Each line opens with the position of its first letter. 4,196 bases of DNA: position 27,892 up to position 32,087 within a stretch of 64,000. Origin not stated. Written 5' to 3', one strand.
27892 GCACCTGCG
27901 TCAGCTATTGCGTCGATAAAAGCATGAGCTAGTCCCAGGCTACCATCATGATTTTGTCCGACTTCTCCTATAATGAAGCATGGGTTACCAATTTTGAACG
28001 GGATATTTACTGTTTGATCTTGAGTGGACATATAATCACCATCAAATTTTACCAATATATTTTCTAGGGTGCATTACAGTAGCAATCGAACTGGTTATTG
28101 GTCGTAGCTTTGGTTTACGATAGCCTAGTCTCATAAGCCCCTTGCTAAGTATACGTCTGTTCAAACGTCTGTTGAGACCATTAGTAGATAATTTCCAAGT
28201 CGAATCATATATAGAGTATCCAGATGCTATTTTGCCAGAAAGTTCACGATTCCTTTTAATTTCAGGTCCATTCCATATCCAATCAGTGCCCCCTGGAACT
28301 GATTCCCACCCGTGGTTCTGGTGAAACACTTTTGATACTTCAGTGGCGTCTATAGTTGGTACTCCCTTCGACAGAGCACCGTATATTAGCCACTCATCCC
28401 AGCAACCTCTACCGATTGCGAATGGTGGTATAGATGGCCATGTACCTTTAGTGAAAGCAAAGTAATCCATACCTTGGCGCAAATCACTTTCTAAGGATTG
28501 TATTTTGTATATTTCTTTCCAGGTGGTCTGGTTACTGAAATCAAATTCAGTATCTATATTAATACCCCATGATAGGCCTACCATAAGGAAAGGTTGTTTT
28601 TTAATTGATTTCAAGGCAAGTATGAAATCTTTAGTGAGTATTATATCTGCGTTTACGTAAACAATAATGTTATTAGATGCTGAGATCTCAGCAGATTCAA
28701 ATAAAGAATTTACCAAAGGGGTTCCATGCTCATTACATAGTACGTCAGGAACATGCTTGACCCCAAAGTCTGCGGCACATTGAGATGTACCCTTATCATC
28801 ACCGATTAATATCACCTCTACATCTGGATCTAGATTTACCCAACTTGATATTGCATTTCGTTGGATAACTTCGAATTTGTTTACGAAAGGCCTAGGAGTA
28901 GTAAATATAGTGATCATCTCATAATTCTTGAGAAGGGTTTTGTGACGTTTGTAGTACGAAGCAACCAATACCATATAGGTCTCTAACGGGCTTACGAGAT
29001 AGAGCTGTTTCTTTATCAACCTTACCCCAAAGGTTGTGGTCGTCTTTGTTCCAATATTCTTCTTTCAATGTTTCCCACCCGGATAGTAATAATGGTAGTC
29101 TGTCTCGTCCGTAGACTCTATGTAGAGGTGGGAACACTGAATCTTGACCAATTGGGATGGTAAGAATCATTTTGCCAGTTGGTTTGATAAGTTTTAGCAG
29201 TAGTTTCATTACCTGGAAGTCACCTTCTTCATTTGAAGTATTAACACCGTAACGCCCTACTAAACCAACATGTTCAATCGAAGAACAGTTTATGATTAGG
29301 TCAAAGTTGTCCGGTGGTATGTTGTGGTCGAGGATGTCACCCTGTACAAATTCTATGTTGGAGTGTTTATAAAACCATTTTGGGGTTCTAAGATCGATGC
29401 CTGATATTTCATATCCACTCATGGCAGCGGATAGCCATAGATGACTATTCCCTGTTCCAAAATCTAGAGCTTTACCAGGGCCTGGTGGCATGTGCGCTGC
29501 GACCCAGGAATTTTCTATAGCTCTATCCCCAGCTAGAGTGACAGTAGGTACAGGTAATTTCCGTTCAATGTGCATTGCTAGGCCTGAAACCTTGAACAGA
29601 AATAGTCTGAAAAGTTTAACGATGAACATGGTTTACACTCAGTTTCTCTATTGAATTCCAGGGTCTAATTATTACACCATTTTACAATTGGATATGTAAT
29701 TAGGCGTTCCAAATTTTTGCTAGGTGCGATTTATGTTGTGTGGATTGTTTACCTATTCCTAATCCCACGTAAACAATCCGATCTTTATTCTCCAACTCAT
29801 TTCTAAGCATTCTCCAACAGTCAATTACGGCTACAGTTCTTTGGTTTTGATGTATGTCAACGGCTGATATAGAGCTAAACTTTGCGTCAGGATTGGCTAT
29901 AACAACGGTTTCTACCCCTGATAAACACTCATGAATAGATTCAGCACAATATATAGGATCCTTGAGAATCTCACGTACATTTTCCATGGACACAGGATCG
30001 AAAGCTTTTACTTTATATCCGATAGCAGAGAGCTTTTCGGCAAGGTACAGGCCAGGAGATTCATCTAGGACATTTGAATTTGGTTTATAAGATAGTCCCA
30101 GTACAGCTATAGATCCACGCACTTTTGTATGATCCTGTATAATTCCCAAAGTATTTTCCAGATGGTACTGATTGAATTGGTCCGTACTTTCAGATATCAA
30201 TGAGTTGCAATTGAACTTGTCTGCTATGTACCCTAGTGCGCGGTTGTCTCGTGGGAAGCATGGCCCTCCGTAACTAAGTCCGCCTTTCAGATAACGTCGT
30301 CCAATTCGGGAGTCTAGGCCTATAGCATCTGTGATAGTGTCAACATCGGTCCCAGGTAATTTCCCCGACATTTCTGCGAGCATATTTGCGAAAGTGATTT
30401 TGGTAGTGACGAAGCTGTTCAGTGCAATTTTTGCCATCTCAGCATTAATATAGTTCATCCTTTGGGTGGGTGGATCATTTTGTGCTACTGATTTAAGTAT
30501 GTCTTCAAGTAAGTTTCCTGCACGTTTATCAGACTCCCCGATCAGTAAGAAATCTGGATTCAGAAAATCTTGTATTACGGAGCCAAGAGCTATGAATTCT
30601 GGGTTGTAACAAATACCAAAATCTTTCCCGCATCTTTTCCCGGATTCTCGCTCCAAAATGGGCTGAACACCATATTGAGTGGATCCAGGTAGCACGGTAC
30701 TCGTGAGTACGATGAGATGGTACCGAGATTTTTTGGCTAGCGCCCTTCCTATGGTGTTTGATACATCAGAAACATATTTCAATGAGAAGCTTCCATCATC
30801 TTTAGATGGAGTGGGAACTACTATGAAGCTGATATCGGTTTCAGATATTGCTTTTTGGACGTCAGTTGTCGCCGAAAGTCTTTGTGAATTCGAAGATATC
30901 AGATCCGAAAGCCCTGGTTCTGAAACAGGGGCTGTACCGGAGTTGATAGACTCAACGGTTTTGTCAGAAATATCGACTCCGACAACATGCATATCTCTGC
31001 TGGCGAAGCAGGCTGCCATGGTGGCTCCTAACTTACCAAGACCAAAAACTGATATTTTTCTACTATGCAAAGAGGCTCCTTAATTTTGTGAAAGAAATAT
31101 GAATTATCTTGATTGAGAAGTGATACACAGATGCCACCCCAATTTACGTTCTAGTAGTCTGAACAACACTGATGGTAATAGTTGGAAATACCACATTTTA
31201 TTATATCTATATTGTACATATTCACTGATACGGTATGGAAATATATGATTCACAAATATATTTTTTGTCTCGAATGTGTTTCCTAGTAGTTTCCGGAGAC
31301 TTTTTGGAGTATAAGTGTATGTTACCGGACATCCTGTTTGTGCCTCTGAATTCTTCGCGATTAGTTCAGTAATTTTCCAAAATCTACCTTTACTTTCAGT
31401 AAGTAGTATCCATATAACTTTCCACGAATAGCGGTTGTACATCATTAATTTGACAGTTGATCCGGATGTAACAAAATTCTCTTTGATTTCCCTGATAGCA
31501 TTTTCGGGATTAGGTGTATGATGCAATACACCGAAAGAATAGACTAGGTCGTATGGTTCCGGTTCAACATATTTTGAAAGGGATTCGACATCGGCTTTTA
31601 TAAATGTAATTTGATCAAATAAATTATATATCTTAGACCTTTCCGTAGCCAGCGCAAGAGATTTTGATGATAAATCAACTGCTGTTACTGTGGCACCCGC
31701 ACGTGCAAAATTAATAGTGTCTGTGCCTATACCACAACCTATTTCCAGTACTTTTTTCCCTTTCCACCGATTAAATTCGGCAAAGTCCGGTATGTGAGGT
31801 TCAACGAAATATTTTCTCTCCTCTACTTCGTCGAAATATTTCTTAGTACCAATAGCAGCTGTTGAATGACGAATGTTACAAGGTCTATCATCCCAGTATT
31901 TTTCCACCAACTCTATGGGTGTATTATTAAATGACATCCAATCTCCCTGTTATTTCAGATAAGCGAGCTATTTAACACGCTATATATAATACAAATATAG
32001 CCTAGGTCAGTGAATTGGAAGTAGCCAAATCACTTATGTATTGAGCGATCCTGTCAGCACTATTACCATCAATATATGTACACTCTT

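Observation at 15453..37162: Three paralogous uncharacterised GT-B-like proteins, one per nonulosonate module: candidate new CMP-nonulosonate transferases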

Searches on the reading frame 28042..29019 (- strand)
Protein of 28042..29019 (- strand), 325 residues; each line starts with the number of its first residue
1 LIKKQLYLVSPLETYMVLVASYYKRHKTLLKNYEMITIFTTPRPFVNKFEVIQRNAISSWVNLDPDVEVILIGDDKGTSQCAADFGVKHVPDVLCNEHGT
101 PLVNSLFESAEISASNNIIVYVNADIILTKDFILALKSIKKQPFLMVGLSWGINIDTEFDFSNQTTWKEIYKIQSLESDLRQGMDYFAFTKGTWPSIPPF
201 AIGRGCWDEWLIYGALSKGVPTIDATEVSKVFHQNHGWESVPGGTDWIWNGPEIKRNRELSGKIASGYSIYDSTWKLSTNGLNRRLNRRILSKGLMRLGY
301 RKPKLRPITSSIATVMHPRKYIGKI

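Call 9: search_protein_families(library=ncbifam, proteins=[window:28042-29019:-], max_evalue=0.00001)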
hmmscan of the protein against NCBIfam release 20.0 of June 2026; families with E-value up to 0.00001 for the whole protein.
window:28042-29019:- (325 aa): 0 families

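Call 48: search_protein_families(library=pfam, proteins=[window:28042-29019:-], max_evalue=0.01)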
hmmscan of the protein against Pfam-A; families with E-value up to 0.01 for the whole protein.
window:28042-29019:- (325 aa): 0 families

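Call 74: search_solved_structures(query=window:28042-29019:-, max_evalue=1, show_alignments=1)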
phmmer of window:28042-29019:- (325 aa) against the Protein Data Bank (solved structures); distinct sequences matched with E-value up to 1: 0.

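Call 76: search_protein_families(library=pfam, proteins=[window:28045-28917:-], max_evalue=10)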
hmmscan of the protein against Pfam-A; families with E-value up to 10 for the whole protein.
seq(291 aa): 0 families

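Call 78: search_solved_structures(query=A5, max_evalue=10, show_alignments=1)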
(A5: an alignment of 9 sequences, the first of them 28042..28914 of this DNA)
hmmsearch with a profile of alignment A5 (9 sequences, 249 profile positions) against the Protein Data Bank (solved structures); distinct sequences matched with E-value up to 10: 5.
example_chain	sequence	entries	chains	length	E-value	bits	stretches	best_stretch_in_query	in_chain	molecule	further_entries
5ktm_A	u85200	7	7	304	0.32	13.4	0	34-87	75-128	Quinolinate synthase A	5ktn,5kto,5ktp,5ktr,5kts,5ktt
6ora_A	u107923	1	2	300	0.36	13.2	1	34-88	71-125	Quinolinate synthase A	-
1wzu_A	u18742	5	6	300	0.36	13.2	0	34-87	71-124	Quinolinate synthetase A | Quinolinate synthase A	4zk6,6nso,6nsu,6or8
4hhe_A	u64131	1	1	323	0.73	12.2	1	34-94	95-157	Quinolinate synthase A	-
6ivs_A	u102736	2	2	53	0.82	12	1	105-136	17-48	Anti-sigma-I factor RsgI1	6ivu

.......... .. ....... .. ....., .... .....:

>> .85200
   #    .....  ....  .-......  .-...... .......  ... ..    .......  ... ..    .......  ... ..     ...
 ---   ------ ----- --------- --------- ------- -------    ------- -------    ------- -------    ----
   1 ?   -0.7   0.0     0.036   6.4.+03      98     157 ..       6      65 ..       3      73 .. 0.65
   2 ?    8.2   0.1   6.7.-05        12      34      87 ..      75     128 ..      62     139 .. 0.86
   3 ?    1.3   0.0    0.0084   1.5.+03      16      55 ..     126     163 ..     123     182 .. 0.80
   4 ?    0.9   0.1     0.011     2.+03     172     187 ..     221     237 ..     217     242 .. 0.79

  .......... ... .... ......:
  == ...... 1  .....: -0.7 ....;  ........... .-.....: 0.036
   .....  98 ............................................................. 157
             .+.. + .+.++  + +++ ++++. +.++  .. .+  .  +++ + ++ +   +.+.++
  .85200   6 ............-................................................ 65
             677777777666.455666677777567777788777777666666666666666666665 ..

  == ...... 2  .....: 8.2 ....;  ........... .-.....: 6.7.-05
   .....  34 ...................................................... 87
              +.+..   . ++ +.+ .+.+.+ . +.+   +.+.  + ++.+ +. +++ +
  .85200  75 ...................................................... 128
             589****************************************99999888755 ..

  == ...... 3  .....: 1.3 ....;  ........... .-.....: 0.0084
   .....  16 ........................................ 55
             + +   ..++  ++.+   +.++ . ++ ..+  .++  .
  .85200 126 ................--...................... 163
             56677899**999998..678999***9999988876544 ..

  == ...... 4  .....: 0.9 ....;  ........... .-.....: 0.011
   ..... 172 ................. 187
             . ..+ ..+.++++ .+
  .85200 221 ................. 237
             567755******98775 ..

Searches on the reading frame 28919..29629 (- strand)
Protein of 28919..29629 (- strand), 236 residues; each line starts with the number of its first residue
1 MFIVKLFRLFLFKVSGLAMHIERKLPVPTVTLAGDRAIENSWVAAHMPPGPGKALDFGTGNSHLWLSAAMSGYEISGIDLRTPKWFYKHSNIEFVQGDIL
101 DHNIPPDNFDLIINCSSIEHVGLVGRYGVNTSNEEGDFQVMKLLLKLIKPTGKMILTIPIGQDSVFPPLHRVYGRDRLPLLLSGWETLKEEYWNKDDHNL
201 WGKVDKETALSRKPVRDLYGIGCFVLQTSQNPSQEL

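Call 9: search_protein_families(library=ncbifam, proteins=[window:28919-29629:-], max_evalue=0.00001)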
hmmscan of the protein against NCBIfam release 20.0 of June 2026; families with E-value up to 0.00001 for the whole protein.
window:28919-29629:- (236 aa): 0 families

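Call 48: search_protein_families(library=pfam, proteins=[window:28919-29629:-], max_evalue=0.01)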
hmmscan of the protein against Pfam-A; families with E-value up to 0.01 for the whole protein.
window:28919-29629:- (236 aa): 5 families
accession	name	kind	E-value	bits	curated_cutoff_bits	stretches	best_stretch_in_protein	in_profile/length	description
PF03269.20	DUF268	-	1.6e-14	54.6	25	1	107-189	61-141/176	Caenorhabditis protein of unknown function, DUF268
PF08241.18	Methyltransf_11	-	5.4e-05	24.2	21.2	1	55-121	1-73/95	Methyltransferase domain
PF13847.12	Methyltransf_31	-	6.7e-05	23.1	27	1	53-158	6-111/145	Methyltransferase domain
PF13649.12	Methyltransf_25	-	8.4e-05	23.6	27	1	55-121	2-77/97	Methyltransferase domain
PF13489.12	Methyltransf_23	-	0.00023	21.4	27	1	49-159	21-119/164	Methyltransferase domain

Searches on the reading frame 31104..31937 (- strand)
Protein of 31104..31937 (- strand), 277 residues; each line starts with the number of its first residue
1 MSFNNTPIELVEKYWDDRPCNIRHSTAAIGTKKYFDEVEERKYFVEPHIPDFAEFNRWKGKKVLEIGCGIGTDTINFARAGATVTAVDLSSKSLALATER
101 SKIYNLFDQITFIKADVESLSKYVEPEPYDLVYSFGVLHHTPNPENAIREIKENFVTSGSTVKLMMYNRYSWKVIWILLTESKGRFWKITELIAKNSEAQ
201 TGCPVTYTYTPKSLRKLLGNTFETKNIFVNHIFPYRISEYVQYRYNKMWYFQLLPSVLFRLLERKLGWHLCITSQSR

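Call 9: search_protein_families(library=ncbifam, proteins=[window:31104-31937:-], max_evalue=0.00001)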
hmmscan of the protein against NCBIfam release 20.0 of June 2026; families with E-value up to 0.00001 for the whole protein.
window:31104-31937:- (277 aa): 24 families
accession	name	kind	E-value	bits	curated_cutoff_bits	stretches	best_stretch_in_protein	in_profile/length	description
NF043040.1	corrin_prot_MT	hypoth_equivalog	6.3e-16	58.5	180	1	58-135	40-117/216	corrinoid protein-associated methyltransferase CpaM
TIGR01983.1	UbiG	equivalog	5.6e-15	55.3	102.95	1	47-169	45-156/228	bifunctional 2-polyprenyl-6-hydroxyphenol methylase/3-demethylubiquinol 3-O-methyltransferase UbiG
TIGR02021.1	BchM-ChlM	equivalog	2.6e-14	53.2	158.9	1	58-179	53-164/218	magnesium protoporphyrin IX methyltransferase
NF008264.0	PRK11036.1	equivalog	4.4e-12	46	366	1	62-170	47-153/261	tRNA uridine 5-oxyacetic acid(34) methyltransferase CmoM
TIGR02072.1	BioC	equivalog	6.5e-10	39.2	184.95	1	59-159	34-128/244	malonyl-ACP O-methyltransferase BioC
NF040539.1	AST_met_ArsM_2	exception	7e-10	39.2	240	1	59-160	56-160/262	putative arsinothricin biosynthesis methyltransferase ArsM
TIGR04290.1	meth_Rta_06860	hypoth_equivalog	1.1e-09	38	300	1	58-156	48-143/226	TIGR04290 family methyltransferase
NF041537.1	ArsM_AhpD_UU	exception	3.3e-09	36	510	1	59-152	76-169/345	arsenite methyltransferase/AhpD domain selenoprotein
TIGR04345.1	ovoA_Cterm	equivalog_domain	3.7e-09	36.5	170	0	55-99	37-81/242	putative 4-mercaptohistidine N1-methyltransferase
NF011650.0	PRK15068.1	equivalog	6.7e-09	35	209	1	56-162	119-224/324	tRNA 5-methoxyuridine(34)/uridine 5-oxyacetic acid(34) synthase CmoB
NF045649.1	2X_seleno_MduS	exception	7.7e-09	35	380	1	54-136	36-117/338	methyltransferase domain-containing selenoprotein MduS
NF041820.1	daptide_MTase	equivalog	7.9e-09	35.3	175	1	51-120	28-99/243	daptide-type RiPP biosynthesis methyltransferase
TIGR01934.1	MenG_MenH_UbiE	subfamily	2e-08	33.8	158.35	1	58-218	38-189/223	ubiquinone/menaquinone biosynthesis methyltransferase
NF011529.0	PRK14968.1-3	equivalog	4e-08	32.9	162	1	59-117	34-91/198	putative methyltransferase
NF041536.1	ArsM_DUF2284_UU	exception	4.8e-08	31.8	575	1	59-156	76-173/459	arsenite methyltransferase/DUF2284 domain selenoprotein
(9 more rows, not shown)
